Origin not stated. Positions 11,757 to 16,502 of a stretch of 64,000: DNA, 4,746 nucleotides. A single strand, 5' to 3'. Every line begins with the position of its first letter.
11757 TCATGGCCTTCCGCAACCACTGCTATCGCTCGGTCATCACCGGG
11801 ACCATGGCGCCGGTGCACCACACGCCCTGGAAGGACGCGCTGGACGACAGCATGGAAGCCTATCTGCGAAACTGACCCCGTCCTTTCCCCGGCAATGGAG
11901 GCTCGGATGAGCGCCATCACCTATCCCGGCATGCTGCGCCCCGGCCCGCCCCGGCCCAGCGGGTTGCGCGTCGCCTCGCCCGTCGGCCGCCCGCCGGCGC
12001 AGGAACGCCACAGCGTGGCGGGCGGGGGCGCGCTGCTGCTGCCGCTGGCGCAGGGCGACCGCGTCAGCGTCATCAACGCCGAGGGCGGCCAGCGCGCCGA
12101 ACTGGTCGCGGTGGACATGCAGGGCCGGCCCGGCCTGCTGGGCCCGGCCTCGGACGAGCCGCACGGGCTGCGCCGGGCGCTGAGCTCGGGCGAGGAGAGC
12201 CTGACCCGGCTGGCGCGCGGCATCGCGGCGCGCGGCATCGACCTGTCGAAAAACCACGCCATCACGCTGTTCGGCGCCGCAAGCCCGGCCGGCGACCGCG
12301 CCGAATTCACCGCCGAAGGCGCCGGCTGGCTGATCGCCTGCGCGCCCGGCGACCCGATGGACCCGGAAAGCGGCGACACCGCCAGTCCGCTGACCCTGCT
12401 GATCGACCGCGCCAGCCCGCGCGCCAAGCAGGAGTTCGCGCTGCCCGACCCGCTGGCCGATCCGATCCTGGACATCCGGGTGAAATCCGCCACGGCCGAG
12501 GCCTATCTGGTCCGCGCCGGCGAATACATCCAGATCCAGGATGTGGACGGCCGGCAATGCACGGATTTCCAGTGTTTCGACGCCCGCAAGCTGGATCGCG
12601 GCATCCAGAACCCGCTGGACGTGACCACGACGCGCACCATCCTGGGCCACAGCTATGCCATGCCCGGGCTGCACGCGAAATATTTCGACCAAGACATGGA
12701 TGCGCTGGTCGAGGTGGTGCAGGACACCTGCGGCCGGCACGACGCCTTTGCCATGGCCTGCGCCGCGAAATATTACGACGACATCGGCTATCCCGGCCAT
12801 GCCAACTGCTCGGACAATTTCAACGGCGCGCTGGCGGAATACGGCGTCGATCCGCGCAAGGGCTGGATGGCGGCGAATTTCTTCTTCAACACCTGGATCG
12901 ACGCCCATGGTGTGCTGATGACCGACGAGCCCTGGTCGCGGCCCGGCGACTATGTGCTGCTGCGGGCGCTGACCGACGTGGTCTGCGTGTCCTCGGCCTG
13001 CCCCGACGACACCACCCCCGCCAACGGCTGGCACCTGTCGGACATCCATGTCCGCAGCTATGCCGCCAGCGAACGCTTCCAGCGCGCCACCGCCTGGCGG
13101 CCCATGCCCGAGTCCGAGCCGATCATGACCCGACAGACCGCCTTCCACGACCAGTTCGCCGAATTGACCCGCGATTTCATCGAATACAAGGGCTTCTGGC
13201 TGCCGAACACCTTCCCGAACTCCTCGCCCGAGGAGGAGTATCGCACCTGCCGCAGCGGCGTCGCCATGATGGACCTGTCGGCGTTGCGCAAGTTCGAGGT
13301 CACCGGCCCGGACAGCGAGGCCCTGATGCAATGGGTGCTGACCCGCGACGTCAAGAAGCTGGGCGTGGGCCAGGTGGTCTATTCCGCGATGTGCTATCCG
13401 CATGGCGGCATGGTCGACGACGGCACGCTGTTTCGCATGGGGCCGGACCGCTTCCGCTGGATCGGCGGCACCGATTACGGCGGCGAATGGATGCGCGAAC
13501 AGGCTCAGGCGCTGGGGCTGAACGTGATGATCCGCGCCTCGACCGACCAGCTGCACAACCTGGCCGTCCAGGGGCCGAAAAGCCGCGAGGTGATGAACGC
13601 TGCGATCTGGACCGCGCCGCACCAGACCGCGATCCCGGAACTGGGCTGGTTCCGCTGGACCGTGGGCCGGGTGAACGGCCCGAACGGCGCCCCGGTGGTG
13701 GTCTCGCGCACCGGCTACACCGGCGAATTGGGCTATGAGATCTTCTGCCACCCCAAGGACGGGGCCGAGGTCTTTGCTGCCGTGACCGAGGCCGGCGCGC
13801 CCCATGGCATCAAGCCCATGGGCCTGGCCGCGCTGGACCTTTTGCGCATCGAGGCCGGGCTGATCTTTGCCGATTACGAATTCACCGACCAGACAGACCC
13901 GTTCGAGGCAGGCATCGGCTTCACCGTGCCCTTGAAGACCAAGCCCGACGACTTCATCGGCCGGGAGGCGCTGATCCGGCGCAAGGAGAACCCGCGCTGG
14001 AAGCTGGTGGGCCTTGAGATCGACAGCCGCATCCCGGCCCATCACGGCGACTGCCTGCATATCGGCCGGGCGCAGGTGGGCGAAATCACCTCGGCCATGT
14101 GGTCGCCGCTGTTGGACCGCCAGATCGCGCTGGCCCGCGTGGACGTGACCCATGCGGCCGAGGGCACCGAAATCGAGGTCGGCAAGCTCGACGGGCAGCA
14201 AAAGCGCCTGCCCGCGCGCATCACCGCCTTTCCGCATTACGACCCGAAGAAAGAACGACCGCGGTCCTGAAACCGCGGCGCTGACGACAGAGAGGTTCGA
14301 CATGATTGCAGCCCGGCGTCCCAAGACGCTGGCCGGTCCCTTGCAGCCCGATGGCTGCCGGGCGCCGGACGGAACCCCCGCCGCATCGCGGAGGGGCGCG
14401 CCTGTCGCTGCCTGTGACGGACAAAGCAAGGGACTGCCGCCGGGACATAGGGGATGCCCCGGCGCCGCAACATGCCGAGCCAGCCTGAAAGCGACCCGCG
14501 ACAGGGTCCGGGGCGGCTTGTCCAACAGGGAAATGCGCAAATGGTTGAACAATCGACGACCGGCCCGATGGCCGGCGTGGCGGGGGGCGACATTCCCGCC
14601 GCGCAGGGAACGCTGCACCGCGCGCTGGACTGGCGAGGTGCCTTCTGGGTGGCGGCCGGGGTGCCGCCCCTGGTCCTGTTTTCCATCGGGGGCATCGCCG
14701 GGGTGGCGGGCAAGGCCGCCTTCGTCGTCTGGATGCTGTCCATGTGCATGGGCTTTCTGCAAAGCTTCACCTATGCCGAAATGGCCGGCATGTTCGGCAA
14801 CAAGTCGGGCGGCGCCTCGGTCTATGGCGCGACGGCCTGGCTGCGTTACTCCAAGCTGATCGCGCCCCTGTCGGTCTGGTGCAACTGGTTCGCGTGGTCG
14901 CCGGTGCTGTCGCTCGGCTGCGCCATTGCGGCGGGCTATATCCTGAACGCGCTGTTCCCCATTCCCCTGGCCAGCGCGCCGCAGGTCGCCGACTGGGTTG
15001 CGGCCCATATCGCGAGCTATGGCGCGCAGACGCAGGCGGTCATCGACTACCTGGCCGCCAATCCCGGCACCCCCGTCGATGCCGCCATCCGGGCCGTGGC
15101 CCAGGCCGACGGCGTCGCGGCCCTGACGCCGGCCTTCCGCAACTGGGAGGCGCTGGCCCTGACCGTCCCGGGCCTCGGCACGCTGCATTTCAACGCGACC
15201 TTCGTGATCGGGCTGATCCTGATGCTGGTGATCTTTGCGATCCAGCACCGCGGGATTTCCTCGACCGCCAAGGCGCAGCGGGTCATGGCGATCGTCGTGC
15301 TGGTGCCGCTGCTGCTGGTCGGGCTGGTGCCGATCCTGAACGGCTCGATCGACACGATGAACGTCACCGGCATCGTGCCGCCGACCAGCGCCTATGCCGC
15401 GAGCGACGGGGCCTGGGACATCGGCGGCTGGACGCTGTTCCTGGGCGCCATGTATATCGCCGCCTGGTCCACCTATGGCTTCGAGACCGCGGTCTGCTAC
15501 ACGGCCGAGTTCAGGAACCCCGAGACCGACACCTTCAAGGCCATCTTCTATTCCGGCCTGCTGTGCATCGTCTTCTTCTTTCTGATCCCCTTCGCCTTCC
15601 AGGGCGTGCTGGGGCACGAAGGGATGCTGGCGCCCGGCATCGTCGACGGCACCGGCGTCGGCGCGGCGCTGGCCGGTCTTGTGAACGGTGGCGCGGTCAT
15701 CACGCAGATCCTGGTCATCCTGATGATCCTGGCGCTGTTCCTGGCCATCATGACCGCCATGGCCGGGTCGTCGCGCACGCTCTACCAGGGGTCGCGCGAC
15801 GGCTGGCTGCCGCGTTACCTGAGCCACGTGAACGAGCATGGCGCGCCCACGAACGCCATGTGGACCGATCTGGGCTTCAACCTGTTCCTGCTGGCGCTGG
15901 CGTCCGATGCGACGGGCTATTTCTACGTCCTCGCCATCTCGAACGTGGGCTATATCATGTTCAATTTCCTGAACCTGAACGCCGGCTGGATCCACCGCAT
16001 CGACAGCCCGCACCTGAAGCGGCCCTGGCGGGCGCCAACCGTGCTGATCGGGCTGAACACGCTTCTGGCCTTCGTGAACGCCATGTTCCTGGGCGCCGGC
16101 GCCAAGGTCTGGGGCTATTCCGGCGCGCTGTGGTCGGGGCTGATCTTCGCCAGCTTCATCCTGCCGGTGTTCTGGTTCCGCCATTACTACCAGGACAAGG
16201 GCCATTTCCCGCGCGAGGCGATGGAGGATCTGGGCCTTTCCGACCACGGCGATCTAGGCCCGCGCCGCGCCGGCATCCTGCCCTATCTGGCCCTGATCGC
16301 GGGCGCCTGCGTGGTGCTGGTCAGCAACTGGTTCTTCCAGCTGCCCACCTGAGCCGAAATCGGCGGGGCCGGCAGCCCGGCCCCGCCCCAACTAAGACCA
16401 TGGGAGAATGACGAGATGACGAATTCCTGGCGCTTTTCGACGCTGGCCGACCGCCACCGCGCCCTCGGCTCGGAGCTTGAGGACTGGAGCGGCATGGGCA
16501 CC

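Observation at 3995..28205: Near-complete one-locus route from trimethylamine to C1-tetrahydrofolate: tmm-tdm-dmmDABC plus mgsABC-gmaS plus mgdABCD plus folD-purU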

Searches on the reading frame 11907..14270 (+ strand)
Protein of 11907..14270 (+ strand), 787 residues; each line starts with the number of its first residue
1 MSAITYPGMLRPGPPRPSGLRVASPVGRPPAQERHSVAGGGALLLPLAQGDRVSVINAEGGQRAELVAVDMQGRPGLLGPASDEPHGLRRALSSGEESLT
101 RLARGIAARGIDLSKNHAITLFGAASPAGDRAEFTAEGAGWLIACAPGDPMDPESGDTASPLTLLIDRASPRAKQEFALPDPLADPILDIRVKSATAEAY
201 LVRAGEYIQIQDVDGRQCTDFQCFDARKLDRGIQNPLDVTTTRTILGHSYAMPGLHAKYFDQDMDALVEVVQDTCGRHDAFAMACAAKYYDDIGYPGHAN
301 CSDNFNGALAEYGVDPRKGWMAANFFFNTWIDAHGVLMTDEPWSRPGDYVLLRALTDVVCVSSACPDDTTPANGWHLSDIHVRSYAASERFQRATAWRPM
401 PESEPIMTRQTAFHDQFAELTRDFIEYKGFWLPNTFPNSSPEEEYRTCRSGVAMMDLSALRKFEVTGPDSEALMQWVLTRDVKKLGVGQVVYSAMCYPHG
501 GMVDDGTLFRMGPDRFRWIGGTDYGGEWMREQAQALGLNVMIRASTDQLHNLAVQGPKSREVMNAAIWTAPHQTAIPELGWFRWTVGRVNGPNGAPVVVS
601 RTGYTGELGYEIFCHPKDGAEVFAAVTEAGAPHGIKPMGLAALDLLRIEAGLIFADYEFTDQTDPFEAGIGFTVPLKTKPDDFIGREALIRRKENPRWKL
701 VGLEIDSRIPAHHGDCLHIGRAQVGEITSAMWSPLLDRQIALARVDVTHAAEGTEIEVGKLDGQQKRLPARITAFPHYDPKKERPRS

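Call 6: search_protein_families(library=pfam, proteins=[window:11907-14270:+])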
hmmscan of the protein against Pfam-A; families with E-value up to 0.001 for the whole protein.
window:11907-14270:+ (787 aa): 3 families
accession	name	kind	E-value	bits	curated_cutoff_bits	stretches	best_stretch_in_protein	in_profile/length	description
PF01571.26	GCV_T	-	7.1e-64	215.9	25.6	1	414-672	2-254/255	Aminomethyltransferase folate-binding domain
PF09347.15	DUF1989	-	1.4e-44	152.2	27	1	192-359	3-168/168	Domain of unknown function (DUF1989)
PF08669.17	GCV_T_C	-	1.1e-17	64.1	25.9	1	699-779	2-80/80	Glycine cleavage T-protein C-terminal barrel domain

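Call 8: search_protein_families(library=ncbifam, proteins=[window:11907-14270:+])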
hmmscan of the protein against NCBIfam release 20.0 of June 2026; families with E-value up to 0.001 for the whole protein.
window:11907-14270:+ (787 aa): 11 families
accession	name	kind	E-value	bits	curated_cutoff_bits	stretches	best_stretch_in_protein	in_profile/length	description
NF053776.1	TmaoDeMthMsil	equivalog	0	1169.8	1100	1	27-786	8-762/763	trimethylamine N-oxide demethylase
NF001567.0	PRK00389.1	subfamily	1.2e-77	261.4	300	1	407-782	2-357/359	glycine cleavage system aminomethyltransferase GcvT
TIGR00528.1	gcvT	equivalog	5.3e-66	223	235.85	1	409-759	2-344/362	glycine cleavage system aminomethyltransferase GcvT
TIGR01372.1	soxA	subfamily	4.8e-50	170.3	1164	1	440-784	645-993/996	sarcosine oxidase subunit alpha family protein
NF009133.0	PRK12486.1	equivalog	1.3e-46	159.2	410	1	409-765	13-359/369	dimethylsulfoniopropionate demethylase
NF010093.0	PRK13579.1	equivalog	9.7e-43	146.4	459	1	408-780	9-366/371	glycine cleavage system aminomethyltransferase GcvT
TIGR03424.1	urea_degr_1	equivalog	6.4e-24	84.7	284.7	1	188-381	4-194/198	urea amidolyase associated protein UAAP2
TIGR03425.1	urea_degr_2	hypoth_equivalog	3.8e-15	55.7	205.95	1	202-403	17-221/233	urea amidolyase associated protein UAAP1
NF047633.1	SyrngDmethDesA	equivalog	1.9e-13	49.8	800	1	460-653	56-250/453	syringate O-demethylase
NF047885.1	VanMgalDeMLigM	equivalog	1.5e-08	34.1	580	1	449-654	43-252/461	vanillate/3-O-methylgallate O-demethylase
NF007110.0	PRK09559.1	equivalog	0.0005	19.1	219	1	449-571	16-137/327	tRNA-modifying protein YgfZ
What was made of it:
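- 11907..14270 (+): tdm, TMAO demethylase (TMAO to DMA plus CH2=THF). NF053776 1170 bits against 1100 (call 8).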

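Call 39: search_solved_structures(query=window:11907-14270:+, max_evalue=1e-20)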
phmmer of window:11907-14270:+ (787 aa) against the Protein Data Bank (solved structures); distinct sequences matched with E-value up to 1e-20: 17.
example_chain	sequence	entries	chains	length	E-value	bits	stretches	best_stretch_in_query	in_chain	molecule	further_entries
9q59_A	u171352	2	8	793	0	1790.4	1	1-787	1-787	trimethylamine N-oxide demethylase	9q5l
9q5a_A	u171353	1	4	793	0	1783.1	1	1-787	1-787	Trimethylamine N-oxide Demethylase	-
1yx2_A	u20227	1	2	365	4.1e-56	194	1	407-778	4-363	Aminomethyltransferase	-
1woo_A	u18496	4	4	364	2.6e-44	154.9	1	410-747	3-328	Aminomethyltransferase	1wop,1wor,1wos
3a8i_A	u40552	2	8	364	3.5e-36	128.1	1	407-746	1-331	Aminomethyltransferase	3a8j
1vlo_A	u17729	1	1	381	4.6e-36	127.7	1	408-746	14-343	Aminomethyltransferase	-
3a8k_A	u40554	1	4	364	1.7e-35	125.8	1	407-746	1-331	Aminomethyltransferase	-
1v5v_A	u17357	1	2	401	1.2e-33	119.6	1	410-782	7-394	aminomethyltransferase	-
5l46_A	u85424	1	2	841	1.3e-30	109.6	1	443-770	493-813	Dimethylglycine dehydrogenase, mitochondrial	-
1pj5_A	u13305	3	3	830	1.3e-29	106.3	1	443-786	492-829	N,N-dimethylglycine oxidase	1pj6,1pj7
4pab_A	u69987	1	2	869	4.7e-29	104.4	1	443-773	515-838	Dimethylglycine dehydrogenase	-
4p9s_A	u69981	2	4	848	1.5e-28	102.8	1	443-773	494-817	Dimethylglycine dehydrogenase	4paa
3gsi_A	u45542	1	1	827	1.5e-28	102.8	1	443-786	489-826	N,N-dimethylglycine oxidase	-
1vrq_A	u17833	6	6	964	2.8e-26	95.3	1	422-746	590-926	Sarcosine oxidase alpha subunit | Subunit alpha of sarcosine oxidase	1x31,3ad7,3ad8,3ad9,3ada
2gag_A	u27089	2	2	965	1.4e-24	89.6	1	440-721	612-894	heterotetrameric sarcosine oxidase alpha-subunit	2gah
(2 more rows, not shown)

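Call 41: search_solved_structures(query=window:11907-14270:+, max_evalue=1e-200, show_alignments=1)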
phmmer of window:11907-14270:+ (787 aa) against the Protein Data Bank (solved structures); distinct sequences matched with E-value up to 1e-200: 2.
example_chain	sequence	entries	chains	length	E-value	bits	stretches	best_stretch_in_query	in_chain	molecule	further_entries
9q59_A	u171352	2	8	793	0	1790.4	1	1-787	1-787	trimethylamine N-oxide demethylase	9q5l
9q5a_A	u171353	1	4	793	0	1783.1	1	1-787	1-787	Trimethylamine N-oxide Demethylase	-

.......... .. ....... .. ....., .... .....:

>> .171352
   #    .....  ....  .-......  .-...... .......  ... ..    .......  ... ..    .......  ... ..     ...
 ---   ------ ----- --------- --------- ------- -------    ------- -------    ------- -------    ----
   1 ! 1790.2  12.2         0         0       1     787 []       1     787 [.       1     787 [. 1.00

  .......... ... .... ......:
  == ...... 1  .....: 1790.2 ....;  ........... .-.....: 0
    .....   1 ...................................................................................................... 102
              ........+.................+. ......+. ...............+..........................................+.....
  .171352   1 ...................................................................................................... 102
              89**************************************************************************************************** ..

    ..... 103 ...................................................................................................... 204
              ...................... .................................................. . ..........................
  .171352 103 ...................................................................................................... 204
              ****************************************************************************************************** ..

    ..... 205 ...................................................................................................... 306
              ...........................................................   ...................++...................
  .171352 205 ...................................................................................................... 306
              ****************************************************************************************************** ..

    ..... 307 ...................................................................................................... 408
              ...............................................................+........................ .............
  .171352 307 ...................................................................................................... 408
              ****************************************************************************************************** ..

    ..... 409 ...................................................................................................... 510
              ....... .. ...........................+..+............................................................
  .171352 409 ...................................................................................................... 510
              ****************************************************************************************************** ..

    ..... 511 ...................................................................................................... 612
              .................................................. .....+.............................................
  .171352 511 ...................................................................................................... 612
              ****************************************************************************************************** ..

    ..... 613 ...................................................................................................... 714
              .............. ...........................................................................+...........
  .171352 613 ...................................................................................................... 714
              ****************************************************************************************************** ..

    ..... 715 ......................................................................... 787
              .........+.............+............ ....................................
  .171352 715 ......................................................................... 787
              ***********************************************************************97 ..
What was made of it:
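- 11907..14270 (+): About 97% identical to 9Q59 (calls 39, 41).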

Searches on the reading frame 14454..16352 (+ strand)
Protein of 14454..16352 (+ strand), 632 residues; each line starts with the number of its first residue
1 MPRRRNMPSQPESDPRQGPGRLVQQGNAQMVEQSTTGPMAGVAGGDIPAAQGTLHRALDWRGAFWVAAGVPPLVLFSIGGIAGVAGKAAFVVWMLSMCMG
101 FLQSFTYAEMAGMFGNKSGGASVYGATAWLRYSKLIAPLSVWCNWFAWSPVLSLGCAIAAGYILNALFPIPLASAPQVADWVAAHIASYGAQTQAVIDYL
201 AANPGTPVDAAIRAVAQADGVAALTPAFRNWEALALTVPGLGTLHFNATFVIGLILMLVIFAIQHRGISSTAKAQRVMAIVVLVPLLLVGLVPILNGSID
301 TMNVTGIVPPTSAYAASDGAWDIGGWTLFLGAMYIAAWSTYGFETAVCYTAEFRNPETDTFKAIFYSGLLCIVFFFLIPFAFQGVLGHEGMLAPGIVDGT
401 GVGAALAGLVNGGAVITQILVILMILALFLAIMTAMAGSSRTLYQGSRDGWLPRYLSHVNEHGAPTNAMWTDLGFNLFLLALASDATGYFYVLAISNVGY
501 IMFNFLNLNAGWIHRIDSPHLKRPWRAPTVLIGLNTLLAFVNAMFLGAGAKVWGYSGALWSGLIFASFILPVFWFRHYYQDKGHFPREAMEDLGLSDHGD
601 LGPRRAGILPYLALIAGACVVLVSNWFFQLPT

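Call 6: search_protein_families(library=pfam, proteins=[window:14454-16352:+])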
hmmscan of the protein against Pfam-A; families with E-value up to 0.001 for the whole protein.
window:14454-16352:+ (632 aa): 2 families
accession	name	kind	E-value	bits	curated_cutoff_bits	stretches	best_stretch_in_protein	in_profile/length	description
PF13520.12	AA_permease_2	-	1.9e-74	251.6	27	1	58-552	1-412/427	Amino acid permease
PF00324.27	AA_permease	-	1.1e-08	34.7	24.6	1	71-575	12-450/470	Amino acid permease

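Call 8: search_protein_families(library=ncbifam, proteins=[window:14454-16352:+])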
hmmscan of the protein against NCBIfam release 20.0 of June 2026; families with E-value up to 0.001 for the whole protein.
window:14454-16352:+ (632 aa): 11 families
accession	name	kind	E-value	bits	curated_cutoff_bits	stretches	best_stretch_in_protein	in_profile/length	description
NF053774.1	TmaoPremMsil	equivalog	1.9e-254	845.2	690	1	54-629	1-519/520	trimethylamine N-oxide permease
TIGR00909.1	2A0306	subfamily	1.8e-17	63.4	556.8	1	251-538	135-396/429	amino acid transporter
TIGR00908.1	2A0305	equivalog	2.3e-14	53.1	381.75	1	250-550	122-405/442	ethanolamine permease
TIGR00911.1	2A0308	subfamily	6e-12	44.8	701.8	1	251-587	171-484/505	L-type amino acid transporter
NF008245.0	PRK11021.1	equivalog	2.1e-11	43.5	284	1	244-511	117-363/419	L-methionine/branched-chain amino acid transporter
TIGR03813.2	Gln_GABA_anti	equivalog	1.1e-09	37.8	650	1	247-535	120-404/479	glutamine/gamma-aminobutyrate antiporter GadC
NF053662.1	Glu_GABA_anti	equivalog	2.9e-09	36.4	640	1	339-547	199-409/468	glutamate/gamma-aminobutyrate antiporter GadC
NF053761.1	BrChAATpBcaP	equivalog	6.5e-09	35.3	690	1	253-545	159-424/460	branched-chain amino acid transporter BcaP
NF040513.1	antiport_TyrP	equivalog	2.5e-07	29.8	630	1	280-541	152-413/465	tyrosine-tyramine antiporter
TIGR00913.1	2A0310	subfamily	2.4e-05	23.3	578.7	1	255-502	125-378/480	amino acid permease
NF011775.0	PRK15238.1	equivalog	2.6e-05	23.2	400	1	251-500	137-405/500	glutamate/gamma-aminobutyrate family transporter YjeM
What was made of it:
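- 14541..16352 (+): tmoP, APC-family TMAO permease. NF053774 845 bits against 690 (call 8).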
